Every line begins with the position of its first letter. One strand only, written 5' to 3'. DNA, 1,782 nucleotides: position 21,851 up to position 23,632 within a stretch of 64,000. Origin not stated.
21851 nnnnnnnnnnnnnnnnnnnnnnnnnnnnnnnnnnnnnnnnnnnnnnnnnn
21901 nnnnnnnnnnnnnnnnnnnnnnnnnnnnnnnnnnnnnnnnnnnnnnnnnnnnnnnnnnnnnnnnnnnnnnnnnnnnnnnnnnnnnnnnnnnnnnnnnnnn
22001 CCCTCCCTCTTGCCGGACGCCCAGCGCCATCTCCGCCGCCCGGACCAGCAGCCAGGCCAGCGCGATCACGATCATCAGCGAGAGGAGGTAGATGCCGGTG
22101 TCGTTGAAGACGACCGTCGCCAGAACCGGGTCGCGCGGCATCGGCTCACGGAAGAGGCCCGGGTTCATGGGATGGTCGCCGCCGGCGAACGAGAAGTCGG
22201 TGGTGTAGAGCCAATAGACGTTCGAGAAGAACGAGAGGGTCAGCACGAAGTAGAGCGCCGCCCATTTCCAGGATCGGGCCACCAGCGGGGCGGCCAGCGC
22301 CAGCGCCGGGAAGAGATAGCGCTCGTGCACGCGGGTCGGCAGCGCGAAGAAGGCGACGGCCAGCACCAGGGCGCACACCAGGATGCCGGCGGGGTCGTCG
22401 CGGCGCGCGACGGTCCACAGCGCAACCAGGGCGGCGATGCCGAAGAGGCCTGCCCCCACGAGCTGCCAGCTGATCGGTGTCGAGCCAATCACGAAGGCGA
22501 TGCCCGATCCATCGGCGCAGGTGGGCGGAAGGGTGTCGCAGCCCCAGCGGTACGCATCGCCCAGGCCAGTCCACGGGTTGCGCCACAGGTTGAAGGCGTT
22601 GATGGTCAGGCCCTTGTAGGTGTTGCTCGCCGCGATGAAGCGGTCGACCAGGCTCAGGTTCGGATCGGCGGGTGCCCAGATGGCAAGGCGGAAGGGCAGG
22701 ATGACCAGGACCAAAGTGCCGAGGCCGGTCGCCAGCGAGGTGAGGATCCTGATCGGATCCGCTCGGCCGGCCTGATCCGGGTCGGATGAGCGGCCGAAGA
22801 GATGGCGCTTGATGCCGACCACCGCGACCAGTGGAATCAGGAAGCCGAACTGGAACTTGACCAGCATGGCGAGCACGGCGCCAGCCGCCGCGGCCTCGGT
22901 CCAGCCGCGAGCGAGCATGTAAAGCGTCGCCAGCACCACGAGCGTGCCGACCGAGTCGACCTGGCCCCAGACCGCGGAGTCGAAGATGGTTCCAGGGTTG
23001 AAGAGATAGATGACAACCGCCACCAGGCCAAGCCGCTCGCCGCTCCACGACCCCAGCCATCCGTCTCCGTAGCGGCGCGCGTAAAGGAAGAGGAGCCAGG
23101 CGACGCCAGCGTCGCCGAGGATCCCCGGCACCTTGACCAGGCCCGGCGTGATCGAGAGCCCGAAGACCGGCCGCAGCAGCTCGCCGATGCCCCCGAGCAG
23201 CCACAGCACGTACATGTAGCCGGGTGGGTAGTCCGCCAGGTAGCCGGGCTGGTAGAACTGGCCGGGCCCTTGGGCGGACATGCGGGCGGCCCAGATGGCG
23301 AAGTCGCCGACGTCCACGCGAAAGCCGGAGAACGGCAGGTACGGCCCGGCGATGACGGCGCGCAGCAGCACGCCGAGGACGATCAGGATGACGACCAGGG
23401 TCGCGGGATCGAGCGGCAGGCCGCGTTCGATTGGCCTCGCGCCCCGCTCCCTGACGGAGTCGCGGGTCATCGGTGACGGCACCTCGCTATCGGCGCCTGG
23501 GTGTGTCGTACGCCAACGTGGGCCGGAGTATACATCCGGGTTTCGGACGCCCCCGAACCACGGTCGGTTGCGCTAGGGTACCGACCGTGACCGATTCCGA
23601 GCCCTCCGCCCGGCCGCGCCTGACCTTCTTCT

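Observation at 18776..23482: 1568-aa double GT-C fusion: Pmt-type protein O-mannosyltransferase with a ~430-aa insertion in loop 1, preceded by a second GT-C-like domain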

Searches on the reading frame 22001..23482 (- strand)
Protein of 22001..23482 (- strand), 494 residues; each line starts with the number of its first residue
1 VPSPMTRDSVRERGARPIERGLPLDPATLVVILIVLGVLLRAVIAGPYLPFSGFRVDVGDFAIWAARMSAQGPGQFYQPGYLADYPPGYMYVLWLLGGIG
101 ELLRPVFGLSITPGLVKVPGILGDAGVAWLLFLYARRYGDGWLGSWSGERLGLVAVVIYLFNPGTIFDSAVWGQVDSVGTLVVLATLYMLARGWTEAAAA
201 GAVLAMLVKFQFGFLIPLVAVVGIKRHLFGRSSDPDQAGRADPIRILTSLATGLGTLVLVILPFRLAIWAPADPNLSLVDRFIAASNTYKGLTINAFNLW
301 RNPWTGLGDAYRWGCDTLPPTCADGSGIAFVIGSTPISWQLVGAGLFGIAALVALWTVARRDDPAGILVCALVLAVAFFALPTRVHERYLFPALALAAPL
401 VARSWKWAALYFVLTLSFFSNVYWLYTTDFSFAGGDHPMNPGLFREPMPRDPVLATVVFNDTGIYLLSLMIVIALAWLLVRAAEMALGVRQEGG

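Call 8: search_protein_families(library=pfam, proteins=[window:22001-23482:-], max_evalue=1)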
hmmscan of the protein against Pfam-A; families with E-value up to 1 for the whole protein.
seq(494 aa): 2 families
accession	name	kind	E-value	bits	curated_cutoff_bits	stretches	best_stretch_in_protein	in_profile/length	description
PF06728.19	PIG-U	-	0.00012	21.8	24.5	1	120-231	85-194/378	GPI transamidase subunit PIG-U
PF12051.14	DUF3533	-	0.072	12.5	27.6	1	368-436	208-275/380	Protein of unknown function (DUF3533)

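Call 13: find_homologous_proteins(query=window:22022-23470:-, max_evalue=0.001)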
Query seq(483 aa) (483 aa): 333 proteins with E <= 0.001 among 8000 candidates; the best 120 are listed.
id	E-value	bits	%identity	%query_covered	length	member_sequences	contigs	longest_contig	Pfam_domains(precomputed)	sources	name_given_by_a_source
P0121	3.2e-281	951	89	99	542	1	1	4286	PF06728.20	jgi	jgi:dolichyl-phosphate-mannose-protein mannosyltransferase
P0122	3.1e-279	945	88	100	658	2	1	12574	PF06728.20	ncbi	ncbi:MAG: hypothetical protein ACXWMB_00455, partial [Candidatus Limnocylindria bacterium]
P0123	8.6e-259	877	82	100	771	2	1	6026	PF06728.20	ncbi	ncbi:MAG TPA: hypothetical protein VIM66_06055, partial [Candidatus Limnocylindria bacterium]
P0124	2.1e-251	853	82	96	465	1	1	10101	PF06728.20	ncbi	ncbi:MAG TPA: hypothetical protein VIN32_01240, partial [Candidatus Limnocylindria bacterium]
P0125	1.4e-243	827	77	100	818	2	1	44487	-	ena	-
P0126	6.5e-241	818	80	100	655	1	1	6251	PF06728.20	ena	-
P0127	4.2e-212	723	68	100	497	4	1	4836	-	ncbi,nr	ncbi:MAG TPA: hypothetical protein VK600_03130, partial [Candidatus Saccharimonadales bacterium]|nr:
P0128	1.4e-201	689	68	83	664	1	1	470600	PF06728.20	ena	-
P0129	1.1e-198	679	67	83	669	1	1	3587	PF06728.20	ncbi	ncbi:MAG TPA: hypothetical protein VIH33_09025, partial [Candidatus Limnocylindria bacterium]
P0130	1.0e-192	659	70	89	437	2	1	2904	-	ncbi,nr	ncbi:MAG: hypothetical protein M3O78_07400, partial [Chloroflexota bacterium]|nr:hypothetical protei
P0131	2.7e-192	658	66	93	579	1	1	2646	PF06728.20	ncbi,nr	ncbi:MAG TPA: hypothetical protein VK838_05155, partial [Candidatus Limnocylindrales bacterium]|nr:h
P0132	3.1e-187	641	55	100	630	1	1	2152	-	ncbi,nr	ncbi:MAG TPA: hypothetical protein VES36_07105, partial [Candidatus Limnocylindrales bacterium]|nr:h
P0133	2.2e-186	639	63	80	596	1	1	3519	PF06728.20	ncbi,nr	ncbi:MAG TPA: hypothetical protein VFH90_10020, partial [Candidatus Limnocylindria bacterium]|nr:hyp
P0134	8.6e-183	627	55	92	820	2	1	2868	PF06728.20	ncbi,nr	ncbi:MAG TPA: hypothetical protein VFX49_01405, partial [Chloroflexota bacterium]|nr:hypothetical pr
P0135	9.0e-181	620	64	95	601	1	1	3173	PF06728.20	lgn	-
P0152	2.5e-149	516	55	94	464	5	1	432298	PF06728.20,PF03155.22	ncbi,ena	-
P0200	1.3e-58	217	38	95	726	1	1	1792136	PF09594.17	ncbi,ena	-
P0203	2.3e-57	213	37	85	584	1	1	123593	-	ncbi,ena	-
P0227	4.0e-46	176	38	73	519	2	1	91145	PF13231.13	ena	-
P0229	1.3e-45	174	35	88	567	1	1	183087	-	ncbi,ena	-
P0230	1.3e-45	174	35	84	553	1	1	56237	PF13231.13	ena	-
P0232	1.9e-45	174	36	76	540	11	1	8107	-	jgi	-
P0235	3.9e-45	173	37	71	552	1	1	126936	-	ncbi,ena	-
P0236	4.8e-45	172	37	72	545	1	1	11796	PF13231.13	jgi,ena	-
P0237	4.8e-45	172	35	80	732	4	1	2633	-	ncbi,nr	ncbi:MAG TPA: hypothetical protein VHN80_04105, partial [Kineosporiaceae bacterium]|nr:hypothetical 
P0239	6.6e-45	172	36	72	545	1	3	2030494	PF13231.13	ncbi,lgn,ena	-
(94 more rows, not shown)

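Call 21: find_encoding_contigs(protein=P0152, flank=8000, max_places=2)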
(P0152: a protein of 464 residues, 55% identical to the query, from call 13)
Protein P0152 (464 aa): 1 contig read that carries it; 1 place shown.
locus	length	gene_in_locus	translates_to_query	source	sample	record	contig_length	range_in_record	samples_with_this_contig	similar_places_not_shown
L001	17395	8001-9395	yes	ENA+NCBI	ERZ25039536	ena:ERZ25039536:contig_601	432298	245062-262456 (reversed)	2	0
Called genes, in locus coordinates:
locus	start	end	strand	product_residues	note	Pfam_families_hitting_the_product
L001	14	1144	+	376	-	PF00712:DNA_pol3_beta, PF02767:DNA_pol3_beta_2, PF02768:DNA_pol3_beta_3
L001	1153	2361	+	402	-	PF02463:SMC_N, PF13175:AAA_15 (weak), PF13476:AAA_23, PF13304:AAA_21 (faint)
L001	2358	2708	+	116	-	-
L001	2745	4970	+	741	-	-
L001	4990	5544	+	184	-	PF02577:BFN_dom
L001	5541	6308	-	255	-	PF13641:Glyco_tranf_2_3 (weak), PF00535:Glycos_transf_2, PF10111:Glyco_tranf_2_2 (weak)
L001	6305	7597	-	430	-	PF11028:TMEM260_N, PF20176:DUF6541 (weak)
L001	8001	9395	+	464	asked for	PF06728:PIG-U (weak), PF03155:Alg6_Alg8 (faint)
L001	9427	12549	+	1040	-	PF02366:PMT, PF16192:PMT_4TMC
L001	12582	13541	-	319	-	PF18917:LiaI-LiaF-like_TM1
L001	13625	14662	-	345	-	PF08240:ADH_N, PF00107:ADH_zinc_N, PF13602:ADH_zinc_N_2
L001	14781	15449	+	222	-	PF00440:TetR_N, PF02909:TetR_C_1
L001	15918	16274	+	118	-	PF00005:ABC_tran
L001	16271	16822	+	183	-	PF00005:ABC_tran, PF13304:AAA_21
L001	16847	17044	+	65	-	-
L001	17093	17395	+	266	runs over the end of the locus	PF01061:ABC2_membrane, PF12698:ABC2_membrane_3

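Call 23: predict_structure(alignment_id=A2)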
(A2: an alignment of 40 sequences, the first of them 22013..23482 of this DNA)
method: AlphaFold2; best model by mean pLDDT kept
length: 490 residues; sequences in the alignment: 40
mean_pLDDT: 89.1   pTM: 0.89
mean pLDDT of the five models: 89.1, 88.7, 88.0, 87.2, 86.3
residues with pLDDT >= 90: 310; 70-90: 146; 50-70: 22; < 50: 12
segments of 3 or more residues with pLDDT < 50: 1-3
pLDDT, mean of each block of 10 residues (from residue 1): 50 50 87 98 93 88 93 86 83 94 93 91 98 94 81 97 95 92 98 97 95 95 96 89 97 98 94 90 81 77 73 83 86 93 94 96 95 96 84 96 93 96 86 79 87 88 91 97 83
secondary structure, 60 per line:
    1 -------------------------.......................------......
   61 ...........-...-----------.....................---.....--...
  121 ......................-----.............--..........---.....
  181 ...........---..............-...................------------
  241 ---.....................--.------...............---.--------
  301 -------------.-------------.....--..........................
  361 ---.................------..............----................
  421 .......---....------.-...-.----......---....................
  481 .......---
elements in order: H26-48 H55-71 H87-107 H111-115 H118-142 H148-160 H163-172 H176-191 H195-208 H210-228 H244-264 H278-288 E328-332 E335-338 H339-360 H364-380 H387-400 H405-427 H431-434 H452-457 H461-487

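Call 26: search_protein_families(library=pfam, alignment_id=A2, max_evalue=0.01)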
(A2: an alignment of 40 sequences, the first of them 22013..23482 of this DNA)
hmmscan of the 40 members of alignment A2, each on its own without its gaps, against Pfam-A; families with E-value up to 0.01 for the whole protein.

A. member 1, window:22013-23482:- (490 aa): 1 family
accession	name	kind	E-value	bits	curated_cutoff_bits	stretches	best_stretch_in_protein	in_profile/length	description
PF06728.19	PIG-U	-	0.00012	21.8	24.5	1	120-231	85-194/378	GPI transamidase subunit PIG-U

B. families by the number of members that match (of 40 scanned): 6 families
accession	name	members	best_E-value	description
PF06728.19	PIG-U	14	2.8e-07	GPI transamidase subunit PIG-U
PF13231.12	PMT_2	12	8.4e-07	Dolichyl-phosphate-mannose-protein mannosyltransferase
PF09594.16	GT87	8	2.5e-06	Glycosyltransferase family 87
PF03155.21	Alg6_Alg8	8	1.5e-05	ALG6, ALG8 glycosyltransferase family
PF15971.10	Mannosyl_trans4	1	0.0014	DolP-mannose mannosyltransferase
PF24379.1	DUF7535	1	0.0077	Family of unknown function (DUF7535)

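Call 27: search_solved_structures(query=A2, max_evalue=10)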
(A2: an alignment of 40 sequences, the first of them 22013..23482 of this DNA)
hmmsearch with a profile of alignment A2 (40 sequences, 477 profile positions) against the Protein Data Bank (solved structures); distinct sequences matched with E-value up to 10: 0.

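Call 44: search_protein_families(library=ncbifam, proteins=[window:22013-23482:-], max_evalue=0.01)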
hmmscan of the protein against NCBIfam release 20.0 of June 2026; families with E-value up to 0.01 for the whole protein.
window:22013-23482:- (490 aa): 0 families

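Call 71: list_cluster_members(proteins=[P0239, P0229, P0235, P0230, P0227, P0203, P0200, P0237, P0236, P0232])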
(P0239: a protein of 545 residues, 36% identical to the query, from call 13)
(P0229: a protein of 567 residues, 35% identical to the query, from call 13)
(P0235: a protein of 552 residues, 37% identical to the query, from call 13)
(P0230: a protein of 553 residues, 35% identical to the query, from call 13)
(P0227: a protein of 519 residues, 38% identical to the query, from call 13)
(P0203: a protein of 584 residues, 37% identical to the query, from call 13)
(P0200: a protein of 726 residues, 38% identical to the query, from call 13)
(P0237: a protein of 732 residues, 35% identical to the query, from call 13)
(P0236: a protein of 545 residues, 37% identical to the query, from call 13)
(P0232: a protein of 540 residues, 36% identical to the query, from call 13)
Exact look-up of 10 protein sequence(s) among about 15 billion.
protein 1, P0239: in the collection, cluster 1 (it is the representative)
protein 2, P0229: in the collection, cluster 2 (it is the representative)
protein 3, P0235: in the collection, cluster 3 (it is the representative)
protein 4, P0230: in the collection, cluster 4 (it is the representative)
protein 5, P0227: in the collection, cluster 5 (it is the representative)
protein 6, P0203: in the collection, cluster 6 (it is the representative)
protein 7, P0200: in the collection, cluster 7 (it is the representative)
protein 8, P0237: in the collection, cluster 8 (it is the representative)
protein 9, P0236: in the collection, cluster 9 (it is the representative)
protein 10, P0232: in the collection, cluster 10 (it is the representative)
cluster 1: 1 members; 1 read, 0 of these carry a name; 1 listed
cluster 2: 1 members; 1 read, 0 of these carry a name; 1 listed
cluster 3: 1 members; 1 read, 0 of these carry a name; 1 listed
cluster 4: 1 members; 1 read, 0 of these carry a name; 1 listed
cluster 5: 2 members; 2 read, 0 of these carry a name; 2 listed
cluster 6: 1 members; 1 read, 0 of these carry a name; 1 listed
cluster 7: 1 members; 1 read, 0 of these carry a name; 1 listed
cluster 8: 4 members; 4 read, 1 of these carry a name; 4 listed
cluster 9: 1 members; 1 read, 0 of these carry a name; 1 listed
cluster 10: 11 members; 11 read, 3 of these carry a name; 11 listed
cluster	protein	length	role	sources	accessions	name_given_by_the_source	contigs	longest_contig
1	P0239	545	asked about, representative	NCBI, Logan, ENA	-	-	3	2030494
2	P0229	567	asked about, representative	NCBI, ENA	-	-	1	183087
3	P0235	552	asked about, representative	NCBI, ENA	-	-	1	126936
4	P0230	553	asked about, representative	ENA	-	-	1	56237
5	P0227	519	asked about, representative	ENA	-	-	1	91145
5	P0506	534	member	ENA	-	-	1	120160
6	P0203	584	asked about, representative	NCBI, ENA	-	-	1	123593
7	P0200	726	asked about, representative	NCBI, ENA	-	-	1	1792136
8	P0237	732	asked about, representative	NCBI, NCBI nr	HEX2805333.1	MAG TPA: hypothetical protein VHN80_04105, partial [Kineosporiaceae bacterium] | hypothetical protein [Kineosporiaceae bacterium]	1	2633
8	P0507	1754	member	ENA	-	-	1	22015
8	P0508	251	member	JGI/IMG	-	-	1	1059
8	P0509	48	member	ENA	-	-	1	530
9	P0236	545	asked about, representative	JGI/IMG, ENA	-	-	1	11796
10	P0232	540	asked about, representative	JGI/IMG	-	-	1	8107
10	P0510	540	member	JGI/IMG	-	hypothetical protein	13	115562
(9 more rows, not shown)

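Call 72: find_encoding_contigs(protein=P0239, flank=8000, max_places=2)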
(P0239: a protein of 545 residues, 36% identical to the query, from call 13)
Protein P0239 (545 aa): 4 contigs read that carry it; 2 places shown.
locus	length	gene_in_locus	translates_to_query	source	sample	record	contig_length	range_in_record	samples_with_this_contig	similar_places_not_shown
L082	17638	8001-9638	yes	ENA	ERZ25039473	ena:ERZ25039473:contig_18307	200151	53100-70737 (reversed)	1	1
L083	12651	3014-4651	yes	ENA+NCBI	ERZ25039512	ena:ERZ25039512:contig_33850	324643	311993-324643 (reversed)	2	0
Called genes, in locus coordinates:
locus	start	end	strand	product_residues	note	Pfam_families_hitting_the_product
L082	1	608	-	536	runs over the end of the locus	-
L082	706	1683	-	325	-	PF01063:Aminotran_4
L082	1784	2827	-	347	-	PF01699:Na_Ca_ex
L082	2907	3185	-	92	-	PF01084:Ribosomal_S18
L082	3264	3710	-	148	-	PF00436:SSB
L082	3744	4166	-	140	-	PF01250:Ribosomal_S6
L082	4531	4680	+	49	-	-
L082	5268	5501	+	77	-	-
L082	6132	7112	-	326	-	PF01435:Peptidase_M48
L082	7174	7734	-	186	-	PF04011:LemA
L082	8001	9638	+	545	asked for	PF13231:PMT_2 (weak)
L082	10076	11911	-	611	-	-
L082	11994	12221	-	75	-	PF03840:SecG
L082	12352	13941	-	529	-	PF01676:Metalloenzyme, PF06415:iPGM_N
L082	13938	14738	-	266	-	PF00121:TIM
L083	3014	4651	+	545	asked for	PF13231:PMT_2 (weak)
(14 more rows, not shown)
